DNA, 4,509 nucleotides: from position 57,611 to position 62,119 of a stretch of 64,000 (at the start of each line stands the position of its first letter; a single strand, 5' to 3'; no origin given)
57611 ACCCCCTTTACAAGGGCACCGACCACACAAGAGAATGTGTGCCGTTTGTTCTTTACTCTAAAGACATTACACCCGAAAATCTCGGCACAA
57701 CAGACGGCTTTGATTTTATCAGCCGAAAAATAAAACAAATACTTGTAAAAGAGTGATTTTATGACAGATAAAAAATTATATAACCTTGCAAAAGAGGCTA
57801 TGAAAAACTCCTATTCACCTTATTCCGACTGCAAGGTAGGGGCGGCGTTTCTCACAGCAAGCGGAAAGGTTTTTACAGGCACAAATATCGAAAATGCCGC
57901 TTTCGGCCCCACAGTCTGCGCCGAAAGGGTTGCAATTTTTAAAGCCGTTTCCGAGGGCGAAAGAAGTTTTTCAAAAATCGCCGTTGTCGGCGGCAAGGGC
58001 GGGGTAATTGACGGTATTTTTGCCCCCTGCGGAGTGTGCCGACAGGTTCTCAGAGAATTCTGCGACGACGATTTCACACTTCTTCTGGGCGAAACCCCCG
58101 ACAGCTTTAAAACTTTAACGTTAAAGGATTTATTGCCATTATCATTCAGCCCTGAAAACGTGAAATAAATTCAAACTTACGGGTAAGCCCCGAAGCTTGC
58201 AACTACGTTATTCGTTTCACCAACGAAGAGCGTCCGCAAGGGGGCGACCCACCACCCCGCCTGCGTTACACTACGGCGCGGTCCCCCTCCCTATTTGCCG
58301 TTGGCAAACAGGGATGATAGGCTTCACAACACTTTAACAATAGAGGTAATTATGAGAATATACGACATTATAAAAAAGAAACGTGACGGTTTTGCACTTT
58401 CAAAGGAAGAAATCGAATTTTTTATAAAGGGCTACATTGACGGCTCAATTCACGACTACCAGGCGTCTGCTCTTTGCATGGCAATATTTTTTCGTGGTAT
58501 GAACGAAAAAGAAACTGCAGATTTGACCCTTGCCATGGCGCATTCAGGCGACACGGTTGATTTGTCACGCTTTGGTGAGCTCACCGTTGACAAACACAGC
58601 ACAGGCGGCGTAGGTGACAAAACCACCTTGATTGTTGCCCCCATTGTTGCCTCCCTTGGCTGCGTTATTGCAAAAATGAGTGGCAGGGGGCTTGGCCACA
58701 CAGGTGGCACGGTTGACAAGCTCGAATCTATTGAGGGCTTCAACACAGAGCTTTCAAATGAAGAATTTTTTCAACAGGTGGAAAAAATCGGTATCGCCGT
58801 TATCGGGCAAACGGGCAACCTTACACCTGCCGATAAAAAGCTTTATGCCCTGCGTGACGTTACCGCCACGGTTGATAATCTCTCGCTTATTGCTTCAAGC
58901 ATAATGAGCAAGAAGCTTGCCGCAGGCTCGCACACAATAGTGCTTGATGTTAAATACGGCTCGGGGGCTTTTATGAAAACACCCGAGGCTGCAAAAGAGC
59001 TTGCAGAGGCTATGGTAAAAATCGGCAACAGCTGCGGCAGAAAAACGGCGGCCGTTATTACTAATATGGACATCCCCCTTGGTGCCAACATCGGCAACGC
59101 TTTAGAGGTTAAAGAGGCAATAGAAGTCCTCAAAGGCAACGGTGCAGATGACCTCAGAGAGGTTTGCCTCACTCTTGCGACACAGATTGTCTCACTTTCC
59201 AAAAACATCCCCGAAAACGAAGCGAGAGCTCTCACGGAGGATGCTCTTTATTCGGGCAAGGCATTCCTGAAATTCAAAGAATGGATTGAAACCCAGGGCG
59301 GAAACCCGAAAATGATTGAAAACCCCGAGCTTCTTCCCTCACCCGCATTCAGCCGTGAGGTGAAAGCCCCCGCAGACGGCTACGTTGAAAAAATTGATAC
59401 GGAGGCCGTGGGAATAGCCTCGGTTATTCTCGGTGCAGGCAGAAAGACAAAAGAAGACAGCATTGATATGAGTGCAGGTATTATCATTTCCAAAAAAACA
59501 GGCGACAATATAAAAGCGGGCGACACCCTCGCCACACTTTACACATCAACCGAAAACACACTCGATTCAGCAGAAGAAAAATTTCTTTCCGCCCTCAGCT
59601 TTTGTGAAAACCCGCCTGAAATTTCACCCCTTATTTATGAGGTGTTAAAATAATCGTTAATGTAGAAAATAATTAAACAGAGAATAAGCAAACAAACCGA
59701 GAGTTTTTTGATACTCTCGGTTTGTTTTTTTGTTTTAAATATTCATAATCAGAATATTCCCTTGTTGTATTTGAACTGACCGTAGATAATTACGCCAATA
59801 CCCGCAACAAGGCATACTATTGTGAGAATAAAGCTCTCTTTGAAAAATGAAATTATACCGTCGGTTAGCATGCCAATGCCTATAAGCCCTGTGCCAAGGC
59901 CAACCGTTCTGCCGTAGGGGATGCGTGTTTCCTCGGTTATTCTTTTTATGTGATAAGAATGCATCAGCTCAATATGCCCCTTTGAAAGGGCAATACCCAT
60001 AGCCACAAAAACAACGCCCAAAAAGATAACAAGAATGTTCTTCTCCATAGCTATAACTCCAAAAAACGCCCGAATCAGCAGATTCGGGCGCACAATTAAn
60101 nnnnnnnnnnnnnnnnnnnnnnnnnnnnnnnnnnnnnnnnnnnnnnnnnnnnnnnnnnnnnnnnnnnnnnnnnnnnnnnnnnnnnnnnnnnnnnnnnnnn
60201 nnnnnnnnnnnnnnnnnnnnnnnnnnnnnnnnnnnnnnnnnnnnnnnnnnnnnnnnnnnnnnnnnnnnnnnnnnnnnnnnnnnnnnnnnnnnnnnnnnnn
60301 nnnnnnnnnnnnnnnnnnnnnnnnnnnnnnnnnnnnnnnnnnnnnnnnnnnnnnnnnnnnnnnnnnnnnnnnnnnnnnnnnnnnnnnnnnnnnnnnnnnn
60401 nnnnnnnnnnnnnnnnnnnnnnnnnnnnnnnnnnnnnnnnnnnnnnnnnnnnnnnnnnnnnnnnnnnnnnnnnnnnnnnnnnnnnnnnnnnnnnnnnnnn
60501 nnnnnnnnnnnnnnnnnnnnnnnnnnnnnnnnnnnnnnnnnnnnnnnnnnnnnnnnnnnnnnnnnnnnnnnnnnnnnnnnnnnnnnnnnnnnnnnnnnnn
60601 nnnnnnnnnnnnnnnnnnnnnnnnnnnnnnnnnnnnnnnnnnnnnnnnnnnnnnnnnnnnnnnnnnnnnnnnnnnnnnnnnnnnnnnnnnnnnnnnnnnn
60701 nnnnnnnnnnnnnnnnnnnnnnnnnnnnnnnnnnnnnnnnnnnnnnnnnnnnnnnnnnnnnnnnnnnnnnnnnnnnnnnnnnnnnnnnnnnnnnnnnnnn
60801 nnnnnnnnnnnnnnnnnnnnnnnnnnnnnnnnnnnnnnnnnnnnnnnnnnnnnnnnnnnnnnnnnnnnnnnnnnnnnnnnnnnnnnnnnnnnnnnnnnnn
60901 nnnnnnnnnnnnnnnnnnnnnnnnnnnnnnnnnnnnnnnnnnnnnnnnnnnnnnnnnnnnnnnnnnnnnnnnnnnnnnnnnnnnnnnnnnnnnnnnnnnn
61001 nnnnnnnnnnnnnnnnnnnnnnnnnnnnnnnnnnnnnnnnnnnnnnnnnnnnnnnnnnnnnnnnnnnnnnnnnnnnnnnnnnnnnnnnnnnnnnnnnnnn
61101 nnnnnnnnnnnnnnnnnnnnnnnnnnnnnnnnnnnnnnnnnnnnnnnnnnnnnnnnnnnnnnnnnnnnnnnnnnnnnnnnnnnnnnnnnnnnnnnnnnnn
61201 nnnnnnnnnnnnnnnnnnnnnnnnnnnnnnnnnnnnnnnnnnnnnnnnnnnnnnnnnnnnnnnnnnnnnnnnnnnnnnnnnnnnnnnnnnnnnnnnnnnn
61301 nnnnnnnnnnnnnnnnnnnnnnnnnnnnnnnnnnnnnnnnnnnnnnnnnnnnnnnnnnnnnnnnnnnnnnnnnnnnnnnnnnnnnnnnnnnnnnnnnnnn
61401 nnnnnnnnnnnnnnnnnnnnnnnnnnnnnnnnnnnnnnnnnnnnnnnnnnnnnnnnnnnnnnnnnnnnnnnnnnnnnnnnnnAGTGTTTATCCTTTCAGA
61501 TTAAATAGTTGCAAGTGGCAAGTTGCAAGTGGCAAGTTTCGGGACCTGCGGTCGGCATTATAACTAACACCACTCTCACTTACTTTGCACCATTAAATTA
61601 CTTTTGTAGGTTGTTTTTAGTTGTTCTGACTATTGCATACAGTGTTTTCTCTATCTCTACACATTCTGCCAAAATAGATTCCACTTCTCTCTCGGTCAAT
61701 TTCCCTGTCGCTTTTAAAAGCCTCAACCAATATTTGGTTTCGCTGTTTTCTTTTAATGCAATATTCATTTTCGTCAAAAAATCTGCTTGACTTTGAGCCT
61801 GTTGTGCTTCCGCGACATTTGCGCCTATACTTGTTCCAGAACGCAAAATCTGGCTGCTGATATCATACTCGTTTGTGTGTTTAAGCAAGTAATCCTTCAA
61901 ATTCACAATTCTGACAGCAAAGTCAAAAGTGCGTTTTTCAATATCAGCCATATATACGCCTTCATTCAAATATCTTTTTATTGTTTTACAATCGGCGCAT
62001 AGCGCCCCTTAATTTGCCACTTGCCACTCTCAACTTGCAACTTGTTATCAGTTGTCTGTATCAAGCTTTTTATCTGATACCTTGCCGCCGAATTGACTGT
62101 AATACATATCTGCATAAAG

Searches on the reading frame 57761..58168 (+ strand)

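Call 16: search_protein_families(library=pfam, proteins=[window:57761-58168:+])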
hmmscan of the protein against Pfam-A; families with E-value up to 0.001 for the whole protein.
window:57761-58168:+ (135 aa): 2 families
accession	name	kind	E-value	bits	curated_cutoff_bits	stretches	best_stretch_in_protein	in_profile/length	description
PF00383.29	dCMP_cyt_deam_1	-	1.5e-18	67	25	1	2-105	3-98/102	Cytidine and deoxycytidylate deaminase zinc-binding region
PF08211.18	dCMP_cyt_deam_2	-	9.6e-15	55.4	25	1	3-74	41-111/130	Cytidine and deoxycytidylate deaminase zinc-binding region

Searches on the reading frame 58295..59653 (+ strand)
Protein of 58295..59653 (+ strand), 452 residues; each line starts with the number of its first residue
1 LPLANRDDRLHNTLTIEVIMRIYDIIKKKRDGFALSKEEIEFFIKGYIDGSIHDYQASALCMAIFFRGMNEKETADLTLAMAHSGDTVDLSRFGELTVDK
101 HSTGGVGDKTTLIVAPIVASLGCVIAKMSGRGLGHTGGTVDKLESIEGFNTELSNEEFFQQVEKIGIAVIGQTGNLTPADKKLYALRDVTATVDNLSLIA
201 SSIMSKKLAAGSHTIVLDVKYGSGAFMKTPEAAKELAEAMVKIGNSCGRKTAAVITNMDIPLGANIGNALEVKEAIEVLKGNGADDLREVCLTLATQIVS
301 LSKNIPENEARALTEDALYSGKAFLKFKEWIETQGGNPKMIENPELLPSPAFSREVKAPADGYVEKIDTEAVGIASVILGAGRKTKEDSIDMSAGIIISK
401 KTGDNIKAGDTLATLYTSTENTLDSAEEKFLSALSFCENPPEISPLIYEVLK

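Call 16: search_protein_families(library=pfam, proteins=[window:58295-59653:+])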
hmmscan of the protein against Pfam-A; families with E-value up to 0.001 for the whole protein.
window:58295-59653:+ (452 aa): 3 families
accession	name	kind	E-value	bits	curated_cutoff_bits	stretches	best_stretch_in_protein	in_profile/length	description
PF00591.27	Glycos_transf_3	-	3.1e-44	151.9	27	1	97-323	4-252/253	Glycosyl transferase family, a/b domain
PF07831.19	PYNP_C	-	1.1e-23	83.1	27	1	363-433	1-71/75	Pyrimidine nucleoside phosphorylase C-terminal domain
PF02885.22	Glycos_trans_3N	-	1.1e-21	76.7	26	1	24-85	2-63/63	Glycosyl transferase family, helical bundle domain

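Call 49: find_related_loci(query=window:58352-59650:+, collection=metagenome_contigs, flank=2500)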
Query window:58352-59650:+ (433 aa) in metagenome_contigs; peptide patterns used: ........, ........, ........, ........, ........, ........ (x = any residue, [..] = any of these).
600 stretches matched a pattern (row limit reached: there are more); 553 encode a relative of the query (tblastn E <= 1e-3); the best 80 are kept; 80 distinct loci.
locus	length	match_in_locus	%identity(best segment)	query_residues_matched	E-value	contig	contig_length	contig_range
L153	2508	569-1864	72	1-432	0e+0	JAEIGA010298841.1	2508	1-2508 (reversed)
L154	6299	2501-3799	69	1-433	0e+0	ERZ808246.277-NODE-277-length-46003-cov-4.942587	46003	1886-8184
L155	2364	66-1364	64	1-433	0e+0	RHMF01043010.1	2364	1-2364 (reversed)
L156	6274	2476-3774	63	1-433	3e-179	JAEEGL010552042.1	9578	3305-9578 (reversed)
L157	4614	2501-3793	62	2-432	0e+0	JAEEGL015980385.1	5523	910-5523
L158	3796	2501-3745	65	1-415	0e+0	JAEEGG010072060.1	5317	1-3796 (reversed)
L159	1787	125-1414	63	3-432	0e+0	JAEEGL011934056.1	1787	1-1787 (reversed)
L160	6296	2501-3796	63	1-432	9e-176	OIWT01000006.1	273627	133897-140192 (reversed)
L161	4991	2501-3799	61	1-433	5e-179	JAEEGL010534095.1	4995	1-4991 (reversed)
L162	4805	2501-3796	62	1-432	6e-177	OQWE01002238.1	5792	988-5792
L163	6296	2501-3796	62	1-432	1e-174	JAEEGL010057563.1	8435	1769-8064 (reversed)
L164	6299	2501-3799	62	1-433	3e-174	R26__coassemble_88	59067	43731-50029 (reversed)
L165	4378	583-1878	62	1-432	6e-176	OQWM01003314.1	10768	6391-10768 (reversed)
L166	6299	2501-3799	62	1-433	3e-173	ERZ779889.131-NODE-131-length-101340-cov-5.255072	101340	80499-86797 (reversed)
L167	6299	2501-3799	60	1-433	1e-171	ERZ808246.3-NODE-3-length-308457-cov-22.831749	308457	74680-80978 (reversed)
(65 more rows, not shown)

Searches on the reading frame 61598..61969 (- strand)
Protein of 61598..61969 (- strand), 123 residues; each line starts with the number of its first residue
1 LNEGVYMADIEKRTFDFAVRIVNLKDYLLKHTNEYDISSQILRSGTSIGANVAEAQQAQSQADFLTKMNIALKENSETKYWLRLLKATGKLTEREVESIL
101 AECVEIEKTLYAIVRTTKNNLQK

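Call 16: search_protein_families(library=pfam, proteins=[window:61598-61969:-])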
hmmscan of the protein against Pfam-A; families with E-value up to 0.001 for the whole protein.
window:61598-61969:- (123 aa): 1 family
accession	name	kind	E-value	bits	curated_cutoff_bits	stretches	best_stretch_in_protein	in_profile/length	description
PF05635.17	23S_rRNA_IVP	-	2.6e-27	95.6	33.8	1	10-111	5-105/106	23S rRNA-intervening sequence protein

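Call 19: find_encoding_contigs(protein=window:61598-61951:-, flank=10000, max_places=10)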
Protein window:61598-61951:- (117 aa): 23 contigs read that carry it; 10 places shown.
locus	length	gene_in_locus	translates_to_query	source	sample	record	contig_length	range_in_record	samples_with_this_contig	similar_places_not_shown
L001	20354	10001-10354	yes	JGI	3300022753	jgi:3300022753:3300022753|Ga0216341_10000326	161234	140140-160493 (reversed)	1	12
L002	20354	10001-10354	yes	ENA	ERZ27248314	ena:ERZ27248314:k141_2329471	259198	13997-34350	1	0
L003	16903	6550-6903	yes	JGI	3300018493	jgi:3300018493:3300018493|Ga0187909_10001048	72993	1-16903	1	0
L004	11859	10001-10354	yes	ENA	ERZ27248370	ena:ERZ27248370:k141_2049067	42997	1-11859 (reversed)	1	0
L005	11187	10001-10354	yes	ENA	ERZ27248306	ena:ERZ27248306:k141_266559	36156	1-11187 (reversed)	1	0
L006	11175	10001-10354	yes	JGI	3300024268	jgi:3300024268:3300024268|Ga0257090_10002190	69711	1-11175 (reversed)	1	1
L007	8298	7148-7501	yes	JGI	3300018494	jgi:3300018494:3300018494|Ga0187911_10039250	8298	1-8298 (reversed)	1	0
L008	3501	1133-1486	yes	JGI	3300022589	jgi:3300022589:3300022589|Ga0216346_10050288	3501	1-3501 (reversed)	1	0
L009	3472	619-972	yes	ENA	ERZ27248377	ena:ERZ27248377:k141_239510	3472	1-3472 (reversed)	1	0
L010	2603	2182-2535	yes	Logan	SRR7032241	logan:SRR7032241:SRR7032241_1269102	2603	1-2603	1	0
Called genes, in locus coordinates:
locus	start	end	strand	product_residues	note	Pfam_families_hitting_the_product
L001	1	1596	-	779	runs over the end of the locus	?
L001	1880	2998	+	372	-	PF16927:HisKA_7TM, PF00196:GerE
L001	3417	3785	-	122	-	PF00583:Acetyltransf_1, PF13508:Acetyltransf_7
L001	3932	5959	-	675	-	PF01921:tRNA-synt_1f, PF01588:tRNA_bind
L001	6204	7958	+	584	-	PF00664:ABC_membrane, PF00005:ABC_tran, PF02463:SMC_N (weak)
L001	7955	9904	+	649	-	PF00664:ABC_membrane, PF00005:ABC_tran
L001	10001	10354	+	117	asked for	PF05635:23S_rRNA_IVP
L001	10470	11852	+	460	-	PF28494:GlyRS_ins_1 (weak), PF00587:tRNA-synt_2b, PF03129:HGTP_anticodon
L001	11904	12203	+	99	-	-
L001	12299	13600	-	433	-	PF02885:Glycos_trans_3N, PF00591:Glycos_transf_3, PF07831:PYNP_C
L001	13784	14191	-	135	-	PF00383:dCMP_cyt_deam_1, PF08211:dCMP_cyt_deam_2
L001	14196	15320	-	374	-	PF01676:Metalloenzyme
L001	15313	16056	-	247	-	PF01048:PNP_UDP_1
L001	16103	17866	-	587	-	PF00664:ABC_membrane, PF00005:ABC_tran, PF02463:SMC_N (weak)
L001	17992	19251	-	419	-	PF00202:Aminotran_3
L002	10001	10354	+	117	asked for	PF05635:23S_rRNA_IVP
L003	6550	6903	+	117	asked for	PF05635:23S_rRNA_IVP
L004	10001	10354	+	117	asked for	PF05635:23S_rRNA_IVP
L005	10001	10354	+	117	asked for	PF05635:23S_rRNA_IVP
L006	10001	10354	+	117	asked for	PF05635:23S_rRNA_IVP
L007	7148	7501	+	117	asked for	PF05635:23S_rRNA_IVP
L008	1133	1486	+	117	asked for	PF05635:23S_rRNA_IVP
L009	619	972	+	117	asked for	PF05635:23S_rRNA_IVP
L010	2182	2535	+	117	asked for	PF05635:23S_rRNA_IVP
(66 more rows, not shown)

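Call 78: search_protein_families(library=ncbifam, proteins=[window:61598-61951:-], max_evalue=0.01)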
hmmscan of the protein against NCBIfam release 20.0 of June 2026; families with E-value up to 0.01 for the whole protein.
window:61598-61951:- (117 aa): 4 families
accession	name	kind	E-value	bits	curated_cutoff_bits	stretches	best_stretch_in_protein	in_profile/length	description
TIGR02436.1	TIGR02436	subfamily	7.2e-31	106.6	24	1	5-112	2-109/109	four helix bundle protein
NF008911.0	PRK12275.1-2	subfamily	1.5e-10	41.6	137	1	5-113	10-117/118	hypothetical protein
NF008912.0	PRK12275.1-6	subfamily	1.6e-10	41.1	124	1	4-115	8-115/117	hypothetical protein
NF033474.1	DivGenRetAVD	equivalog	0.0071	16.6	80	1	27-101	25-96/104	diversity-generating retroelement protein Avd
